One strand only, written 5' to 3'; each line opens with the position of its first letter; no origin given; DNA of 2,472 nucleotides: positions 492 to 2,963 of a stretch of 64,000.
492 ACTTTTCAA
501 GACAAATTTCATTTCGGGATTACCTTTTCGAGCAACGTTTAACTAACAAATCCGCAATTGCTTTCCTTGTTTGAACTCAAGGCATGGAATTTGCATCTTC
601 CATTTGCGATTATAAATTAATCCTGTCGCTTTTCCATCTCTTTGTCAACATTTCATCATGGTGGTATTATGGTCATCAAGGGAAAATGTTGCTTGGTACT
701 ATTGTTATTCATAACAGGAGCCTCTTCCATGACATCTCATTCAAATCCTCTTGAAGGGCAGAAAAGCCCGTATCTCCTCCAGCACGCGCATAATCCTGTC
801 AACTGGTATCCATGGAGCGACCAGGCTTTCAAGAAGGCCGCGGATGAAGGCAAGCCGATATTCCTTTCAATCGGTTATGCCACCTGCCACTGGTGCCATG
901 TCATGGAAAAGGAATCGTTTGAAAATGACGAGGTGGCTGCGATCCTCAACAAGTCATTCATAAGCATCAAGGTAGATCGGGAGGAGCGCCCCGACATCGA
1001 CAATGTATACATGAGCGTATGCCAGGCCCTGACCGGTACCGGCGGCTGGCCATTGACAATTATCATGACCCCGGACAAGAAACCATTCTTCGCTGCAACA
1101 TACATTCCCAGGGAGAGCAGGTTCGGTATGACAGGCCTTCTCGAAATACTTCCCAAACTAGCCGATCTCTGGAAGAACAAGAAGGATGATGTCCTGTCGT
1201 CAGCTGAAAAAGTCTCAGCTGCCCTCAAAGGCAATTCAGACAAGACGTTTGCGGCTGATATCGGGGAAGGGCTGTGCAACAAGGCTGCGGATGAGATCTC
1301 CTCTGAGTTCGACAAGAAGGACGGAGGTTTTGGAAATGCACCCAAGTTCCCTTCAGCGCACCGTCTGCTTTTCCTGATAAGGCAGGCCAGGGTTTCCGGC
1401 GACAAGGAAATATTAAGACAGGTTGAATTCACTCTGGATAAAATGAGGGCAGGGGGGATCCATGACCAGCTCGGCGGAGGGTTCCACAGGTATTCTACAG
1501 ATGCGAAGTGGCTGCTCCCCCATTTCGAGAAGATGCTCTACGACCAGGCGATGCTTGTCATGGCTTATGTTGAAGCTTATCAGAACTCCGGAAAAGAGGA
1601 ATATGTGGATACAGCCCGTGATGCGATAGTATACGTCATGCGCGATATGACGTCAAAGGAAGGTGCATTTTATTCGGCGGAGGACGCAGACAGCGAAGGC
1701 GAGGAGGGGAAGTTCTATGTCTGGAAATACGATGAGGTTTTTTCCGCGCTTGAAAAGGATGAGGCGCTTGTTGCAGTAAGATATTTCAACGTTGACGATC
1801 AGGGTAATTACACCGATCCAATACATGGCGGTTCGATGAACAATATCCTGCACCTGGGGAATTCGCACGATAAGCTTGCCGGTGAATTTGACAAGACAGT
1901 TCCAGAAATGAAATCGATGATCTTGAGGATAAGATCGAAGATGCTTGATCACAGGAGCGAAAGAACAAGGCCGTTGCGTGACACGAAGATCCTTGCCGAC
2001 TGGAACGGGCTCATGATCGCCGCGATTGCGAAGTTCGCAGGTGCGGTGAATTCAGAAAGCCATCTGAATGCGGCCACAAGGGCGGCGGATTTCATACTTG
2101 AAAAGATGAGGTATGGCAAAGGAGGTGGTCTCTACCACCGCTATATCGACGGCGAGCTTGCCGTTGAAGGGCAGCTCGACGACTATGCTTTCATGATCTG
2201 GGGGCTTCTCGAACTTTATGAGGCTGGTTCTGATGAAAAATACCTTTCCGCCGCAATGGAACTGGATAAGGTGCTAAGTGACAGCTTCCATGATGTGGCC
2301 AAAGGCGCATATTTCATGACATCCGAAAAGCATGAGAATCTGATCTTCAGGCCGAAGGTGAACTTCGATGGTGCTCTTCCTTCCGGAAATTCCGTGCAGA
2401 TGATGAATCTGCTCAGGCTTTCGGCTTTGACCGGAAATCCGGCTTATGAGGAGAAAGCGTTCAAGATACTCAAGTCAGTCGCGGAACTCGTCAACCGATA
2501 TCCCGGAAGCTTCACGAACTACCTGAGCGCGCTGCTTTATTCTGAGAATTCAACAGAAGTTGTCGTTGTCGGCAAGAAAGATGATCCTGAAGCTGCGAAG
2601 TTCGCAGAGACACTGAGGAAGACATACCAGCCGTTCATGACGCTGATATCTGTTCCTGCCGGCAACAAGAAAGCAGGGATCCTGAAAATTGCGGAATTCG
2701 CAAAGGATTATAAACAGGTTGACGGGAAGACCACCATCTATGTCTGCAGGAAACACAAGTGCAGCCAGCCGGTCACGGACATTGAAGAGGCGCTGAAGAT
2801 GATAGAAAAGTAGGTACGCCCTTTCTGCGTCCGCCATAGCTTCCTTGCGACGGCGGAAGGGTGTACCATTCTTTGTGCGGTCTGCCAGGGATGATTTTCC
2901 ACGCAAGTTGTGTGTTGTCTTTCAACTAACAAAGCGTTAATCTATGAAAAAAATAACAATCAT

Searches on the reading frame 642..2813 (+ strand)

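Call 65: search_protein_families(library=pfam, proteins=[window:642-2813:+], max_evalue=0.0001)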
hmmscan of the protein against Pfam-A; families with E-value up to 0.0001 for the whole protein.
window:642-2813:+ (723 aa): 5 families
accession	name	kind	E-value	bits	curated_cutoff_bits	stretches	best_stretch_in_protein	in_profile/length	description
PF03190.21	Thioredox_DsbH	-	1.6e-76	256.2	27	1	35-195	2-162/163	Protein of unknown function, DUF255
PF13899.12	Thioredoxin_7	-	5.6e-12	46.1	27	1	54-118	1-65/83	Thioredoxin-like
PF06917.19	Pectate_lyase_2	-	1.9e-05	24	26.6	0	506-567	397-454/491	Periplasmic pectate lyase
PF07221.17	GlcNAc_2-epim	-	2.2e-05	24.3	23.4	0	243-350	221-327/347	N-acylglucosamine 2-epimerase (GlcNAc 2-epimerase)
PF01532.26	Glyco_hydro_47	-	2.6e-05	23.9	22.9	1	521-631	86-199/455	Glycosyl hydrolase family 47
